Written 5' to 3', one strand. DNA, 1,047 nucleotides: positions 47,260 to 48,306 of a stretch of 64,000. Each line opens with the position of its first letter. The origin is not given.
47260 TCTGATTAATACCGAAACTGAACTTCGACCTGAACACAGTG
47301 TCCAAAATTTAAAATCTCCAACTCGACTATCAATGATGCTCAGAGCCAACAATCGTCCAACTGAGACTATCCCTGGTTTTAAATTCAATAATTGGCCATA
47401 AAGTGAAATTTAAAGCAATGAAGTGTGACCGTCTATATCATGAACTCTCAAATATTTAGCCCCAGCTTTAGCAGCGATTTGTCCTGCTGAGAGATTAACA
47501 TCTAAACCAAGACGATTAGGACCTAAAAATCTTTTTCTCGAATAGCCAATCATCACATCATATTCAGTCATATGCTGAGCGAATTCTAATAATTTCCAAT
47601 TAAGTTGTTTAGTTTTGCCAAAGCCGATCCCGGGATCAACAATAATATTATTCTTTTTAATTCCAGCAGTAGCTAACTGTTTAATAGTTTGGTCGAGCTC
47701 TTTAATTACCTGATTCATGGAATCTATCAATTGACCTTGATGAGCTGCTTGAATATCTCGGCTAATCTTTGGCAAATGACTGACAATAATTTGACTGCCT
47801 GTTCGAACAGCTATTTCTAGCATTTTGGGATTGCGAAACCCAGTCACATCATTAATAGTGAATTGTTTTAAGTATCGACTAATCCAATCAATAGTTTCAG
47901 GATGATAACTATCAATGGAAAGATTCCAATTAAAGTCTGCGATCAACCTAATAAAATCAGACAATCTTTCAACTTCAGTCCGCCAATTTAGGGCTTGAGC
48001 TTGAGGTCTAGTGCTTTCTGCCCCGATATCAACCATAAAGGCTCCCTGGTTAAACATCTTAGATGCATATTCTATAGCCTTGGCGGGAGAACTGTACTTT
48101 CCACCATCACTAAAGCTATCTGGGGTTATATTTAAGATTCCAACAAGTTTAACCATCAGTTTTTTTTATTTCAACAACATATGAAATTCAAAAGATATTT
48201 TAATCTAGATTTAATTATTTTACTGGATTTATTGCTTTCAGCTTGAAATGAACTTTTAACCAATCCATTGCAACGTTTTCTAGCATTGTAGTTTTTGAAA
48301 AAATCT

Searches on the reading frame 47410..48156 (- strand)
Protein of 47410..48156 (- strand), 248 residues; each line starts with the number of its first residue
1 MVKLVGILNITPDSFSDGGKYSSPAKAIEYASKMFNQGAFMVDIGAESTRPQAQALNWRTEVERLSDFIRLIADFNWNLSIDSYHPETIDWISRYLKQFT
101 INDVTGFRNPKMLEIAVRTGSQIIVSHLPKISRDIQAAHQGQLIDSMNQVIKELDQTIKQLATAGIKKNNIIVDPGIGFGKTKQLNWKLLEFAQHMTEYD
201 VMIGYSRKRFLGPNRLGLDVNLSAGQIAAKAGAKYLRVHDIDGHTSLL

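Call 89: search_protein_families(library=pfam, proteins=[window:47410-48156:-], max_evalue=0.00001)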
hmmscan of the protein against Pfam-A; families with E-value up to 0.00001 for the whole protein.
window:47410-48156:- (248 aa): 1 family
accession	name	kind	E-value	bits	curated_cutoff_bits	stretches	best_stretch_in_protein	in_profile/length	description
PF00809.28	Pterin_bind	-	3.2e-55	187.8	25.5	1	6-239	2-244/244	Pterin binding enzyme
